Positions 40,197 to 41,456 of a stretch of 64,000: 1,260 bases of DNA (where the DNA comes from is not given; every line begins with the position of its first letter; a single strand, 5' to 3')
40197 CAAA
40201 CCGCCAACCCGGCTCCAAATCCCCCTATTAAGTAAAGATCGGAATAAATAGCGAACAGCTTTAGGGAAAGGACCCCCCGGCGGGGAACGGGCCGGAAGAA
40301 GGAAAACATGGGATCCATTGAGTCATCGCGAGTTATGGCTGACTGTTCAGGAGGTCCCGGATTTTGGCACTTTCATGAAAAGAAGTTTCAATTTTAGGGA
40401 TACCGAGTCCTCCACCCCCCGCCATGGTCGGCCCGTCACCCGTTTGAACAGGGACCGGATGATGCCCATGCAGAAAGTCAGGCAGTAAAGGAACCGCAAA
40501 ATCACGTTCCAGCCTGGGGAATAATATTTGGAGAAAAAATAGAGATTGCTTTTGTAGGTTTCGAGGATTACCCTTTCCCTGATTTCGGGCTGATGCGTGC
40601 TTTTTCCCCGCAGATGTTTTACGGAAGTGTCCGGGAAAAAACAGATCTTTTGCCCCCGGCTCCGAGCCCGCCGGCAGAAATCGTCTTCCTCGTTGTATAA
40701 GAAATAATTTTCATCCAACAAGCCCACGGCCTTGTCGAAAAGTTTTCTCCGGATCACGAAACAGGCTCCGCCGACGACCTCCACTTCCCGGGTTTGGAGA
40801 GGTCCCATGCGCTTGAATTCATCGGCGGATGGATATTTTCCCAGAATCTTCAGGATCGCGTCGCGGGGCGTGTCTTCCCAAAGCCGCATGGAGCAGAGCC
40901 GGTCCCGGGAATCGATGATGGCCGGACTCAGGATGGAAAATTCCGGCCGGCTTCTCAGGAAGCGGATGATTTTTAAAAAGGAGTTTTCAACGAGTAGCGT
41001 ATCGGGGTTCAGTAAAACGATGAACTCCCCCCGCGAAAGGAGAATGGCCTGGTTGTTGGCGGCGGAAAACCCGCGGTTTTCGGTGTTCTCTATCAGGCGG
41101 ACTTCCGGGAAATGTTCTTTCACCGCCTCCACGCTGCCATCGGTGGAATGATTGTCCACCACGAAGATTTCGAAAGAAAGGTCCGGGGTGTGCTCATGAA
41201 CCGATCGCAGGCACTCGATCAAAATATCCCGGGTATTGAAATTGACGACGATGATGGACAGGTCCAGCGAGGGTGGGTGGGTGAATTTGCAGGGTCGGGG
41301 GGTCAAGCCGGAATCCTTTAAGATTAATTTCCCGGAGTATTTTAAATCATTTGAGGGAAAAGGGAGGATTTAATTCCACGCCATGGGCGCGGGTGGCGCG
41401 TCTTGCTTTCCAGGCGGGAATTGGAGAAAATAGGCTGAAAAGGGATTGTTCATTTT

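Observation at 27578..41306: Nine-gene co-directional array as a candidate uncharacterised modification system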

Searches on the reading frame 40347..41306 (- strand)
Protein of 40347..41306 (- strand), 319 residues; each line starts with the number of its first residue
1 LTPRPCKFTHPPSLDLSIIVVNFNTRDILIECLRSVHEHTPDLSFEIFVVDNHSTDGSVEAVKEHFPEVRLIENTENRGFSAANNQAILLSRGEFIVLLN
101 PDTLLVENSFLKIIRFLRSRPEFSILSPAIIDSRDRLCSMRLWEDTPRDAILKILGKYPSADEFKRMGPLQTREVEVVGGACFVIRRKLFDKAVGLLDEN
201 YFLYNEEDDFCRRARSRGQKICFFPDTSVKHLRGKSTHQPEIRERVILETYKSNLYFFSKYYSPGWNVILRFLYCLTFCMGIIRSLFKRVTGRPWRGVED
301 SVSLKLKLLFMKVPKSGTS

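Call 4: search_protein_families(library=pfam, proteins=[window:40347-41306:-], max_evalue=0.01)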
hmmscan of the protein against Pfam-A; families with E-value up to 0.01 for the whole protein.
window:40347-41306:- (319 aa): 5 families
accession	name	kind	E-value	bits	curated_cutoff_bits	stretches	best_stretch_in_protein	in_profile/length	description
PF00535.33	Glycos_transf_2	-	1.9e-25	90.2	23.3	1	17-192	1-166/168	Glycosyl transferase family 2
PF13641.12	Glyco_tranf_2_3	-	5.1e-15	56.5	27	1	16-237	3-217/230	Glycosyltransferase like family 2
PF13632.12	Glyco_trans_2_3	-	2.2e-06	28.1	27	1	95-239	1-130/198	Glycosyl transferase family group 2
PF13704.12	Glyco_tranf_2_4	-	0.00091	20.1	27.5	1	38-80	12-54/98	Glycosyl transferase family 2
PF10111.15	Glyco_tranf_2_2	-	0.0093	15.9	27.3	0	27-119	13-108/276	Glycosyltransferase like family 2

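Call 5: search_protein_families(library=ncbifam, proteins=[window:40347-41306:-], max_evalue=0.01)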
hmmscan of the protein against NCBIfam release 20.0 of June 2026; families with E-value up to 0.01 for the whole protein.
window:40347-41306:- (319 aa): 19 families
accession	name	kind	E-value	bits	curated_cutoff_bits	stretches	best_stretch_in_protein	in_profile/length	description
TIGR01556.1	rhamnosyltran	subfamily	3.9e-13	49.2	200.55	1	30-237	7-206/281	rhamnosyltransferase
NF007482.0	PRK10073.1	equivalog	1.8e-12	47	423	1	15-110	7-103/334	glycosyltransferase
TIGR03111.1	glyc2_xrt_Gpos1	hypoth_equivalog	6e-12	45.1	363.95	1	16-137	51-176/439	TIGR03111 family XrtG-associated glycosyltransferase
TIGR03965.1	mycofact_glyco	equivalog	3e-11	42.9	280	1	14-231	74-280/467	mycofactocin biosynthesis glycosyltransferase MftF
NF041875.1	EPS_EpsD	equivalog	5.6e-11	42.4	370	1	16-236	1-211/325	exopolysaccharide biosynthesis glycosyltransferase EpsD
NF038302.1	EPS_HpsE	equivalog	7.3e-11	41.6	300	1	14-194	1-179/307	hormogonium polysaccharide biosynthesis glycosyltransferase HpsE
TIGR04195.1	S_glycosyl_SunS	equivalog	8.3e-10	38.1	350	1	12-129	57-170/421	SunS family peptide S-glycosyltransferase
TIGR04283.1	glyco_like_mftF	equivalog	1.2e-09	38.1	182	1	16-219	1-174/221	TIGR04283 family arsenosugar biosynthesis glycosyltransferase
NF038299.1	EPS_HpsN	equivalog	1.4e-09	37.4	425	1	16-245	3-234/317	hormogonium polysaccharide biosynthesis glycosyltransferase HpsN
NF053739.1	GlytfEpsEBac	equivalog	4.3e-09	35.7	450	1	16-150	3-141/265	glycosyltransferase EpsE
NF047683.1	TeichurnBiosyTuaG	equivalog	9.1e-09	35.3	400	1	16-120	8-114/252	teichuronic acid biosynthesis protein TuaG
TIGR04009.1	wcaE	equivalog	4.9e-08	32.5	369.2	1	16-130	3-120/248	colanic acid biosynthesis glycosyltransferase WcaE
TIGR03937.1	PgaC_IcaA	equivalog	6e-08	32.1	422.3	1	15-124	46-157/407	poly-beta-1,6-N-acetyl-D-glucosamine synthase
NF050050.1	ProtGlycPglI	equivalog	1.3e-07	31.3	500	1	16-115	4-106/306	GalNAc(5)-diNAcBac-PP-undecaprenol beta-1,3-glucosyltransferase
TIGR04242.1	nodulat_NodC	equivalog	1e-06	28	550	1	10-115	46-154/395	chitooligosaccharide synthase NodC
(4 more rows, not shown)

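Call 56: search_solved_structures(query=window:40347-41306:-, max_evalue=0.001)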
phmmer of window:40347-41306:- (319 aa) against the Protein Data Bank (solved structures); distinct sequences matched with E-value up to 0.001: 22.
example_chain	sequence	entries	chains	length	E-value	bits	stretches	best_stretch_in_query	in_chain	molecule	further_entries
6p61_A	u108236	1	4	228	4e-12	48.9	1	15-127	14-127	Glycosyltransferase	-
2z87_A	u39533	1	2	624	9.1e-08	34.6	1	16-107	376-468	Chondroitin synthase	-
2z86_A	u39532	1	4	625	9.1e-08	34.6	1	16-107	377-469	Chondroitin synthase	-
7msp_A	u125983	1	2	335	1.2e-07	34.3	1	11-130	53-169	SPbeta prophage-derived glycosyltransferase SunS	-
7msn_A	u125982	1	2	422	1.7e-07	33.8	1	11-125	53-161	SPbeta prophage-derived glycosyltransferase SunS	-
6yv7_B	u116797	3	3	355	3.1e-07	32.9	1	16-107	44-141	Glycosyl transferase, family 2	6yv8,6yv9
6yv7_A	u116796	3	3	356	3.1e-07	32.9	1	16-107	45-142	Glycosyl transferase, family 2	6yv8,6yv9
1h7l_A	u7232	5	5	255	3.8e-07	32.6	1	16-128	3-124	SPORE COAT POLYSACCHARIDE BIOSYNTHESIS PROTEIN SPSA | PROTEIN (SPORE COAT POLYSACCHARIDE BIOSYNTHESIS PROTEIN SPSA)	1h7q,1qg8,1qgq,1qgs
7msk_A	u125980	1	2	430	6.9e-06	28.4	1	19-130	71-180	Glyco_trans_2-like domain-containing protein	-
9omj_A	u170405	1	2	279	7.5e-06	28.3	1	12-133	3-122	Glycosyltransferase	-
9omh_A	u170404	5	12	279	1e-05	27.9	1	12-133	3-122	Glycosyltransferase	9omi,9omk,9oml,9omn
9omm_A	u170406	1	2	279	2.4e-05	26.6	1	12-133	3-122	Glycosyltransferase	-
6h1j_A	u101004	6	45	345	3.8e-05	26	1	16-119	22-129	Probable ss-1,3-N-acetylglucosaminyltransferase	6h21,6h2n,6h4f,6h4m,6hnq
9jma_A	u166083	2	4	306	4.3e-05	25.8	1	16-123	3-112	GalNAc(5)-diNAcBac-PP-undecaprenol beta-1,3-glucosyltransferase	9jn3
5tze_C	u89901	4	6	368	4.9e-05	25.6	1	16-111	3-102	Glycosyl transferase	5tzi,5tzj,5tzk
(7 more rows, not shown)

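Call 57: search_protein_families(library=padloc, proteins=[window:40347-41306:-], max_evalue=0.001)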
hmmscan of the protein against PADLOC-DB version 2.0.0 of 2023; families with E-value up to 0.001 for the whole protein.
window:40347-41306:- (319 aa): 0 families
